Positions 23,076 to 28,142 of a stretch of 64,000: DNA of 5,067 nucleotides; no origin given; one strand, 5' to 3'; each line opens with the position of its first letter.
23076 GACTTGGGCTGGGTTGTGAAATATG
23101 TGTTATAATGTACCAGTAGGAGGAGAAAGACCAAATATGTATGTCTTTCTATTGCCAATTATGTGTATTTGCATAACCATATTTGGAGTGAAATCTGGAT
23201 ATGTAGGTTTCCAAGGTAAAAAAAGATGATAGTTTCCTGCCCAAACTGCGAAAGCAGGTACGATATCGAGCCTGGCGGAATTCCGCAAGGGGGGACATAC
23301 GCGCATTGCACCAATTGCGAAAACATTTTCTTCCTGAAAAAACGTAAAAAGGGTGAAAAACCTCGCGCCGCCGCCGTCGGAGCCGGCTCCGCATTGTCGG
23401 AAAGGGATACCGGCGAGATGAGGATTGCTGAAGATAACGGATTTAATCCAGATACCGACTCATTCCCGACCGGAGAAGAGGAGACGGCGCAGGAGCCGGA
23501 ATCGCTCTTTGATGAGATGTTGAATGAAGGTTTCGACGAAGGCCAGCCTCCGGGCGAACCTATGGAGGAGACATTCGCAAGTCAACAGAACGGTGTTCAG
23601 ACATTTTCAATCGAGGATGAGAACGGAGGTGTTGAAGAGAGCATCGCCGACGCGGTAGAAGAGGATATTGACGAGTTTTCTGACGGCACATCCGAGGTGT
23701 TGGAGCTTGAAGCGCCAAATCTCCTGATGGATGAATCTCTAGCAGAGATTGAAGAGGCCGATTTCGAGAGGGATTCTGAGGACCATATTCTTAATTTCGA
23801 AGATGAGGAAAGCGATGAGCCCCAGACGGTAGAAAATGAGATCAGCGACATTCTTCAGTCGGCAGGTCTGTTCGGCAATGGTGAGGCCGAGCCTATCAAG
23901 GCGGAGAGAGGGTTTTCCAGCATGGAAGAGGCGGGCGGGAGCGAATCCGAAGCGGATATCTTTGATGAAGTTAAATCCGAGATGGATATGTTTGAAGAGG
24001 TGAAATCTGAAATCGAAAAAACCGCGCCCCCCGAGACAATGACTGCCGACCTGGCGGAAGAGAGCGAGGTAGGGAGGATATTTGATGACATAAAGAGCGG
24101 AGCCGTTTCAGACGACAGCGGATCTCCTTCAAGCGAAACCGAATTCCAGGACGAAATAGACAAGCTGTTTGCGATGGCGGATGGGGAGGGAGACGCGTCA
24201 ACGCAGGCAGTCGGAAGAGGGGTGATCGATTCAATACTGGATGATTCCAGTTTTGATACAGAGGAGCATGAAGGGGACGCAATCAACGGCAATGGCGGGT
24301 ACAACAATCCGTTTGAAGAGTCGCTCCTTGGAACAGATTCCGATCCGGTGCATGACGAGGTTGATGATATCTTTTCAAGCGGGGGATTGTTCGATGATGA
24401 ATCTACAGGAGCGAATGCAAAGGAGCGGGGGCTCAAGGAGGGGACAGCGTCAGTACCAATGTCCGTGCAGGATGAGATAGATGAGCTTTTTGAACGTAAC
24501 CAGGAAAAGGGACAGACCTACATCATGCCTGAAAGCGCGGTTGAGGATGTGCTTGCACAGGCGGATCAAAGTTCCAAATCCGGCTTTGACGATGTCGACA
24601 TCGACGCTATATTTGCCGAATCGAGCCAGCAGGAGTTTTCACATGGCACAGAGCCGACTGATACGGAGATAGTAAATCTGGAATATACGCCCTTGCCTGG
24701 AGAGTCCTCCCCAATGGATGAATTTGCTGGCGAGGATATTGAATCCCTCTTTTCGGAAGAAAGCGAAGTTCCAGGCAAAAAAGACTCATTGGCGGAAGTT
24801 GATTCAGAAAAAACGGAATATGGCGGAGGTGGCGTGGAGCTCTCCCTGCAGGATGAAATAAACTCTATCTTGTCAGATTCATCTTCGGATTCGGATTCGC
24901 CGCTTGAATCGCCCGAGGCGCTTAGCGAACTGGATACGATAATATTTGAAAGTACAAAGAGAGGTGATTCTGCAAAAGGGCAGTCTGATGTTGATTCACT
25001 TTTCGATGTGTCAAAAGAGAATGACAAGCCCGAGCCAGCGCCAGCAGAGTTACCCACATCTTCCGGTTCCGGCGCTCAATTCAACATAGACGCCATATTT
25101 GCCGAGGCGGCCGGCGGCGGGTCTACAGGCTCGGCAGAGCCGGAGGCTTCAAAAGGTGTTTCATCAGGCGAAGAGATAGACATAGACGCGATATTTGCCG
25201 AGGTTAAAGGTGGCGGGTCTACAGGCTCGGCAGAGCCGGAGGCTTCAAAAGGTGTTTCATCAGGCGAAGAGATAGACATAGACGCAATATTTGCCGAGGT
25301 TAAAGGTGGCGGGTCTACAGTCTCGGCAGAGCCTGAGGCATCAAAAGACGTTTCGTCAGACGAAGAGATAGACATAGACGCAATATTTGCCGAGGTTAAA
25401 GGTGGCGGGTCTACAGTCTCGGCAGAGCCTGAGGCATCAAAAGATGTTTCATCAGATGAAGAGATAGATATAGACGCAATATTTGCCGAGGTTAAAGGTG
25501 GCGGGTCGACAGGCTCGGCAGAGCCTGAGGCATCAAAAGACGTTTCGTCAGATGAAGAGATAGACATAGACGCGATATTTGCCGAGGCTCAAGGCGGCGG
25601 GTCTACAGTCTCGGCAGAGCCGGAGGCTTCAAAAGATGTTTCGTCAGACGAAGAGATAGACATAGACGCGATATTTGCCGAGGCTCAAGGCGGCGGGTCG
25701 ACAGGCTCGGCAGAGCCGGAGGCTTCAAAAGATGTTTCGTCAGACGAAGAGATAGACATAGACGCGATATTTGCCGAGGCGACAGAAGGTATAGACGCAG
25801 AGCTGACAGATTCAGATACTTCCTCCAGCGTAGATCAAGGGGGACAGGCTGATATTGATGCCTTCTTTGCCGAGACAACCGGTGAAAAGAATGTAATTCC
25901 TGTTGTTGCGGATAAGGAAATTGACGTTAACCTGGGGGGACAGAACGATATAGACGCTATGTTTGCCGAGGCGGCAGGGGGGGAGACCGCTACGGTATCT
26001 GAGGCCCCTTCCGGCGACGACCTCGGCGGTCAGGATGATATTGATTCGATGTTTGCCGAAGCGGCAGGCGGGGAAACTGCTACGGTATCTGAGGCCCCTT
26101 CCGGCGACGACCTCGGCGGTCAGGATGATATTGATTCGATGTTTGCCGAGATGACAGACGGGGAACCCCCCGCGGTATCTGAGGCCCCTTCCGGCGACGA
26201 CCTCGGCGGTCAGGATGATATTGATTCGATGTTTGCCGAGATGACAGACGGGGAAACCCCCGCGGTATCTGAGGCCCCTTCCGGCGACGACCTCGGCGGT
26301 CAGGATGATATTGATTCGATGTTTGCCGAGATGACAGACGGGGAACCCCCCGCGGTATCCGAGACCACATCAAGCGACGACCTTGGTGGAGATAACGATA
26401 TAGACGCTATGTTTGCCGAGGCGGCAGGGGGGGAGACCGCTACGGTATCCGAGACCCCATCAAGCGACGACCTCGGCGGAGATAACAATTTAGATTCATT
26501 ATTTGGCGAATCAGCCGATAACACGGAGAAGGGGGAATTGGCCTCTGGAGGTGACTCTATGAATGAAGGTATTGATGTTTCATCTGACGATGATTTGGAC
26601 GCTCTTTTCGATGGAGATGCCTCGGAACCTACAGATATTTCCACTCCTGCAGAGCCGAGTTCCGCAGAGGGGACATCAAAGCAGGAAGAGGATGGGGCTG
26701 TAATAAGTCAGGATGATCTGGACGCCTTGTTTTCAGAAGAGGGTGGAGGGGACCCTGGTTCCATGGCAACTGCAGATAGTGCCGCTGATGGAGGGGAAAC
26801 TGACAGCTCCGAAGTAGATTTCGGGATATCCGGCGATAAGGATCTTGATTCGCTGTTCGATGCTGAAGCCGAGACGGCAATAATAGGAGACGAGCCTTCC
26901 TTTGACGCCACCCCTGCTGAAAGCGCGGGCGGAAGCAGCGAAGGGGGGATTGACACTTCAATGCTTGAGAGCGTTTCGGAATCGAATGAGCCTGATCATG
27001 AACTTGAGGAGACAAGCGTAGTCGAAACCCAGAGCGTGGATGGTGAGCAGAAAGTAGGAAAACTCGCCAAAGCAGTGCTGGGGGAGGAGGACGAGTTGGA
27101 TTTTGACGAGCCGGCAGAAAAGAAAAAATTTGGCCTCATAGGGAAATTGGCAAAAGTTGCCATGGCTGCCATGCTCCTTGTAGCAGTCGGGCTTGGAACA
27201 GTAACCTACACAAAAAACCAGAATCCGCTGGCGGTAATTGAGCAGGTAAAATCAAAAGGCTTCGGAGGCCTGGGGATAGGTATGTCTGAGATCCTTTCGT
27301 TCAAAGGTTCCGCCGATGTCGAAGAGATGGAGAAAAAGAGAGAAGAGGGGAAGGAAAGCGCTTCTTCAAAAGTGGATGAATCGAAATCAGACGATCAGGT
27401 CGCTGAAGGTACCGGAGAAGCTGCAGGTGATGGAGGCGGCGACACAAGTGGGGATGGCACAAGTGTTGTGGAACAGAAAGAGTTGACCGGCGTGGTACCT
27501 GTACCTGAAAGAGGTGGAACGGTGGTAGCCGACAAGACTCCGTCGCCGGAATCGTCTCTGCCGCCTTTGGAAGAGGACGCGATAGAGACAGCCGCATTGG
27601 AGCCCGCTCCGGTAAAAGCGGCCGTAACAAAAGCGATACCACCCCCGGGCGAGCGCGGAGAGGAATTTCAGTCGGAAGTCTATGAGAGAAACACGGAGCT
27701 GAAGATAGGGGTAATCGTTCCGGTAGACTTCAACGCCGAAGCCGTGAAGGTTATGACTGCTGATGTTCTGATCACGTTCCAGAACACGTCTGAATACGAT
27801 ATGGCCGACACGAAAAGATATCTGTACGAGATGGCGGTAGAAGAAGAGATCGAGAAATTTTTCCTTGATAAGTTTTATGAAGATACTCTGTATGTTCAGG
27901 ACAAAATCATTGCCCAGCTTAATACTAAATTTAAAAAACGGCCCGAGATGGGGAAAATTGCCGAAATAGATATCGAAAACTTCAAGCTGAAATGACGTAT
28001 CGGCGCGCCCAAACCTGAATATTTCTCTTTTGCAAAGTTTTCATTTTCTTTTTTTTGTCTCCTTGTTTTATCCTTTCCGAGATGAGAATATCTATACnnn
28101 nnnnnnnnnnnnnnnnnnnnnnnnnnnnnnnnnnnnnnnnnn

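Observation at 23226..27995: Giant hyper-acidic zinc-ribbon/DUF3426-type membrane protein with a 1250-aa disordered linker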

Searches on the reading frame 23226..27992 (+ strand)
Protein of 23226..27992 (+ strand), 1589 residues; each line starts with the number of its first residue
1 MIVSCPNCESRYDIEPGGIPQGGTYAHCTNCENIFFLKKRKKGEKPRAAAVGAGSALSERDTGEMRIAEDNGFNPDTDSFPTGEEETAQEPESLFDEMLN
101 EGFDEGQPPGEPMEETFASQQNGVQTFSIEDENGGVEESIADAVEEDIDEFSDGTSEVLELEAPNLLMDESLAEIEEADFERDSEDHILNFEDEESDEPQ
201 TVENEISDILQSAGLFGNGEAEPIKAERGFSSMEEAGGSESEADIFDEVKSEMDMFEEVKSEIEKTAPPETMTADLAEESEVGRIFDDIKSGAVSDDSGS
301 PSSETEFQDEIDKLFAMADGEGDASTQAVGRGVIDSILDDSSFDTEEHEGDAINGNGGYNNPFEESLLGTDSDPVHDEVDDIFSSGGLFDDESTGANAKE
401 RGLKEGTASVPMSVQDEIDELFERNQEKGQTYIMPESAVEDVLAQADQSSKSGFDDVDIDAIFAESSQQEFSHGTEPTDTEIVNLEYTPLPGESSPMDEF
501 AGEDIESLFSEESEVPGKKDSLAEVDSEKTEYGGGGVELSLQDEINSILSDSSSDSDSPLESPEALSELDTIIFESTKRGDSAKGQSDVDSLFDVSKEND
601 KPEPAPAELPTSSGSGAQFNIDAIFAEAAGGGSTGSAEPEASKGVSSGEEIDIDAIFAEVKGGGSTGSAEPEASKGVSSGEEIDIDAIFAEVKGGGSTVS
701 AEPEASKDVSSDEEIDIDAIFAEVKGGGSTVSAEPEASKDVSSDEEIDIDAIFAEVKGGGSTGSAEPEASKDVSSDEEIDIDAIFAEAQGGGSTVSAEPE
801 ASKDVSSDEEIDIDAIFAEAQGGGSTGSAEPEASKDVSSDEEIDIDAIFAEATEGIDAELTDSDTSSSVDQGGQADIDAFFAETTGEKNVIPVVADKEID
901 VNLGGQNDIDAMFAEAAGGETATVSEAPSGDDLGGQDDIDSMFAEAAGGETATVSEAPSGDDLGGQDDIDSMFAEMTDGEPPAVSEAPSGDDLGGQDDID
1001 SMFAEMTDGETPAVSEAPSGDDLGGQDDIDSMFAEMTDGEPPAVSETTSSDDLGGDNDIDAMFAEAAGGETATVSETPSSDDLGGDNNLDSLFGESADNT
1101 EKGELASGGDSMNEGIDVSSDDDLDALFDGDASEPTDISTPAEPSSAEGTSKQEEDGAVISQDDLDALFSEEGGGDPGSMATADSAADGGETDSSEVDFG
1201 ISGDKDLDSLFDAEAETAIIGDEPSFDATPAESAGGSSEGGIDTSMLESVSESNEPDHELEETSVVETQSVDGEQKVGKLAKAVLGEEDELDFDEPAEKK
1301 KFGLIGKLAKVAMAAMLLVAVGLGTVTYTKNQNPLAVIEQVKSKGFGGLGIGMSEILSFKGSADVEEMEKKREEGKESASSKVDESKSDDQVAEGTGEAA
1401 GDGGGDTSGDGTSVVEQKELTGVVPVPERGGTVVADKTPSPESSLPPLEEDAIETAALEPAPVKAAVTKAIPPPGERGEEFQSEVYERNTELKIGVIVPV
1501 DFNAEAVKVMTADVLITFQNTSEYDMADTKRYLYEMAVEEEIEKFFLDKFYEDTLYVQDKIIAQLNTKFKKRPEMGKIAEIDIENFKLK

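Call 4: search_protein_families(library=pfam, proteins=[window:23226-27992:+], max_evalue=1)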
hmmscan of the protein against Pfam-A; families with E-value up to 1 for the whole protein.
window:23226-27992:+ (1589 aa): 4 families
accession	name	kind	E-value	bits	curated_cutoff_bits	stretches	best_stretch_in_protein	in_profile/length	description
PF13717.11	Zn_ribbon_4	-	1.7e-09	37.9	30.3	1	1-36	1-36/36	zinc-ribbon domain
PF25206.1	DUF7836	-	0.013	15.8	26.7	1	3-33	8-38/59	Domain of unknown function (DUF7836)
PF13719.11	Zn_ribbon_5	-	0.021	15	29.3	1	1-35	1-35/37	zinc-ribbon domain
PF14553.12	YqbF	-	0.12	12.6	27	1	197-216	16-35/43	YqbF, hypothetical protein domain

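Call 5: search_protein_families(library=ncbifam, proteins=[window:23226-27992:+], max_evalue=1)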
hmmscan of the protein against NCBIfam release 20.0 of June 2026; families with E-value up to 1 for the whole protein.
window:23226-27992:+ (1589 aa): 2 families
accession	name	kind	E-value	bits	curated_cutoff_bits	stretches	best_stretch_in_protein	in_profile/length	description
TIGR02098.1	MJ0042_CXXC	domain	0.00086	19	20.9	1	1-35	1-35/38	MJ0042-type zinc finger domain-containing protein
NF045773.1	cytochro_C550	exception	0.051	13.5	125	1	1349-1393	15-56/118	cytochrome c550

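Call 20: find_encoding_contigs(protein=window:23226-27992:+, flank=3000, max_places=3)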
Protein window:23226-27992:+ (1589 aa): no gene with exactly this product is on record in the collection.

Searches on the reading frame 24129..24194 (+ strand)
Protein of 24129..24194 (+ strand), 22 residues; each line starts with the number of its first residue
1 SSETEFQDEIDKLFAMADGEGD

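Call 50: search_solved_structures(query=A5, max_evalue=10, show_alignments=5)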
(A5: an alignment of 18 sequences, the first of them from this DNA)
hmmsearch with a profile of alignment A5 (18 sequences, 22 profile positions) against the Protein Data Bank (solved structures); distinct sequences matched with E-value up to 10: 5.
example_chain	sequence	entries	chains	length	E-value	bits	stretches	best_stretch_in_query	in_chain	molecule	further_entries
6izw_B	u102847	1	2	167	1.2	12.8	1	6-18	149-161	Gliding motility protein MglB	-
1mio_B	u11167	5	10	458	1.5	12.5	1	4-18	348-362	NITROGENASE MOLYBDENUM IRON PROTEIN (BETA CHAIN) | Nitrogenase molybdenum-iron protein beta chain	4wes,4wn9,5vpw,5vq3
6azb_A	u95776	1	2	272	1.7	12.3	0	4-19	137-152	Pp-KAI2-like E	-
4czu_A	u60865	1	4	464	2.2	12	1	7-19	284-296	CBL-INTERACTING SERINE/THREONINE-PROTEIN KINASE 23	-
4czt_A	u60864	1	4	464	2.2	12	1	7-19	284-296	CBL-INTERACTING SERINE/THREONINE-PROTEIN KINASE 23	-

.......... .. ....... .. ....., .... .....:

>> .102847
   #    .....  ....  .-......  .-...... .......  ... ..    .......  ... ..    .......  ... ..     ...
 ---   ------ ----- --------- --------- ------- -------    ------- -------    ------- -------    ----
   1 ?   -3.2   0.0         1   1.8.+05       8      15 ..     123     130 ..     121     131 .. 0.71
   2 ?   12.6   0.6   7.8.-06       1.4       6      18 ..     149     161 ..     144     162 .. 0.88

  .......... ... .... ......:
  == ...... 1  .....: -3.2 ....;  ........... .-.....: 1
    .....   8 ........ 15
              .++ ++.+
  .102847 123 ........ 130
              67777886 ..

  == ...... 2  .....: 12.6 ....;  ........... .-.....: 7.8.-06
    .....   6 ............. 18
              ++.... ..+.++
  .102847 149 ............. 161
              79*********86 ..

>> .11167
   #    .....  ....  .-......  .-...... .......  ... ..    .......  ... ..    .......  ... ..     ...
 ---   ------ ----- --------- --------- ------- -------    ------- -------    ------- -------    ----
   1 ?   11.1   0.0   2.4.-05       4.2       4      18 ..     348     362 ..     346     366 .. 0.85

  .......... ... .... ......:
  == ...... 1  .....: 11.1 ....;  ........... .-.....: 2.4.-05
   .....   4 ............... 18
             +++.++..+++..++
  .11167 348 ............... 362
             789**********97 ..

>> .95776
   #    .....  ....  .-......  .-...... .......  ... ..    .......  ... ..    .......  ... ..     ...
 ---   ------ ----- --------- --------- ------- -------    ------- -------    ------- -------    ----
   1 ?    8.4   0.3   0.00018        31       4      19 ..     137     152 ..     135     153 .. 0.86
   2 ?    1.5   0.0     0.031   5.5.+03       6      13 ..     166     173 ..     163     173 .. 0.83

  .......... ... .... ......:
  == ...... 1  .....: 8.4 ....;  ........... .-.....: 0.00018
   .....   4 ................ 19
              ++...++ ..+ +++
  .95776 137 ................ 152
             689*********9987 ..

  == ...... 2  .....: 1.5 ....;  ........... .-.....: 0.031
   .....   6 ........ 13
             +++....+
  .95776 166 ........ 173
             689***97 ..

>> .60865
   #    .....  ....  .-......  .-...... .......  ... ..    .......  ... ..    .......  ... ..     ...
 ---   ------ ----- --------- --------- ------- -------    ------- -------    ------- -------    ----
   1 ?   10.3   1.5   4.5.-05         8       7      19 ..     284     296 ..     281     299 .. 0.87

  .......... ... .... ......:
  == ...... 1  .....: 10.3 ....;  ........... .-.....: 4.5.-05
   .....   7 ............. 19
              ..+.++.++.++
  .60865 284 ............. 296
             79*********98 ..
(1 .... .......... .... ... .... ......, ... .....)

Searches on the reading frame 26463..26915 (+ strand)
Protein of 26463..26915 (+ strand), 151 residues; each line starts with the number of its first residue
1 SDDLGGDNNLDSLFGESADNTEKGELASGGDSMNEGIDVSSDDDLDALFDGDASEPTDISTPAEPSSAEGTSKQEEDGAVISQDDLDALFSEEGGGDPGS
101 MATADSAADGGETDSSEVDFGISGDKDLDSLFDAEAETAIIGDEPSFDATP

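Call 69: find_homologous_proteins(query=window:26463-26915:+, max_evalue=0.01)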
Query window:26463-26915:+: 709 candidates shared short words with the query, none scored E <= 0.01.

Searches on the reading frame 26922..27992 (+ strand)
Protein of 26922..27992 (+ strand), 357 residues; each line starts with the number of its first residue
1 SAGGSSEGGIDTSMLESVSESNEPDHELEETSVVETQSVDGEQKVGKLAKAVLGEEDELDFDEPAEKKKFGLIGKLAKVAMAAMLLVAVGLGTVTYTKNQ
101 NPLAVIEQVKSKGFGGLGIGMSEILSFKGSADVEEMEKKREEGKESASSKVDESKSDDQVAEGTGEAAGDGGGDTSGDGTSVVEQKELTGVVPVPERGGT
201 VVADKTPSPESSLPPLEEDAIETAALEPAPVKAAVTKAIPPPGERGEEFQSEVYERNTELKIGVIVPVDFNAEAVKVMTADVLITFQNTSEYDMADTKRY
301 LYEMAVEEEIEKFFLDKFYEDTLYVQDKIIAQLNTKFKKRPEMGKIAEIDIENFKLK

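Call 4: search_protein_families(library=pfam, proteins=[window:26922-27992:+], max_evalue=1)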
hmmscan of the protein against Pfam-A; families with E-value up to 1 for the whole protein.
window:26922-27992:+ (357 aa): 0 families

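Call 5: search_protein_families(library=ncbifam, proteins=[window:26922-27992:+], max_evalue=1)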
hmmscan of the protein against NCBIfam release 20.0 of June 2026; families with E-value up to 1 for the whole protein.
window:26922-27992:+ (357 aa): 1 family
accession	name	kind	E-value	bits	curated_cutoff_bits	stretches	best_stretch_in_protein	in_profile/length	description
NF045773.1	cytochro_C550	exception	0.022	14.7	125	1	117-162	15-57/118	cytochrome c550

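Call 11: find_homologous_proteins(query=window:26922-27992:+)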
Query window:26922-27992:+ (357 aa): 3 proteins with E <= 0.001 among 8000 candidates.
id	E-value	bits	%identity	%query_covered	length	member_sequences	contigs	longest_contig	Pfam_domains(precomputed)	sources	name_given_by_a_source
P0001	4.1e-25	107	40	50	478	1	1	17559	-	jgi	jgi:hypothetical protein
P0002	1.8e-24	105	40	48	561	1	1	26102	PF13719.11,PF13717.12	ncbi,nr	ncbi:MAG: zinc-ribbon domain-containing protein [Nitrospinae bacterium]|nr:zinc-ribbon domain-contai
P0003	2.7e-24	104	41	39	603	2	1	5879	PF13719.11,PF13717.12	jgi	jgi:predicted Zn finger-like uncharacterized protein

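Call 19: find_encoding_contigs(protein=P0002, flank=8000, max_places=3)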
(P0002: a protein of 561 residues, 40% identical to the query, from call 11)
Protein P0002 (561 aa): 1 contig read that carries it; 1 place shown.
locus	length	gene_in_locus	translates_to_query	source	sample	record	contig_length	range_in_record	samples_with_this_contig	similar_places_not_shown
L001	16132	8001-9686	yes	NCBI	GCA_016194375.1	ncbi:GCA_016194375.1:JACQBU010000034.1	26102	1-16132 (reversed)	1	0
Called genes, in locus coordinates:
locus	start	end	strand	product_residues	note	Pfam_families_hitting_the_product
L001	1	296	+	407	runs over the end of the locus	PF04055:Radical_SAM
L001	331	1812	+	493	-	PF01590:GAF, PF13185:GAF_2, PF13492:GAF_3, PF00158:Sigma54_activat, PF14532:Sigma54_activ_2, PF25601:AAA_lid_14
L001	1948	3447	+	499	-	PF00072:Response_reg, PF13487:HD_5, PF01966:HD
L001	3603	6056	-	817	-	PF03065:Glyco_hydro_57, PF12055:DUF3536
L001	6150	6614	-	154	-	-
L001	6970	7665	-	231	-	PF01464:SLT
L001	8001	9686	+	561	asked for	PF13717:Zn_ribbon_4, PF13719:Zn_ribbon_5 (weak)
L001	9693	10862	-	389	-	PF01969:Ni_insertion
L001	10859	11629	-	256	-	PF00731:AIRC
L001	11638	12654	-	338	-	PF01210:NAD_Gly3P_dh_N, PF03446:NAD_binding_2 (faint), PF03807:F420_oxidored (weak), PF07479:NAD_Gly3P_dh_C, PF20618:GPD_NAD_C_bact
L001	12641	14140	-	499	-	PF04715:, PF00425:Chorismate_bind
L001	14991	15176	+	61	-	-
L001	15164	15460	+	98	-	PF05016:ParE_toxin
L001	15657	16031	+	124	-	-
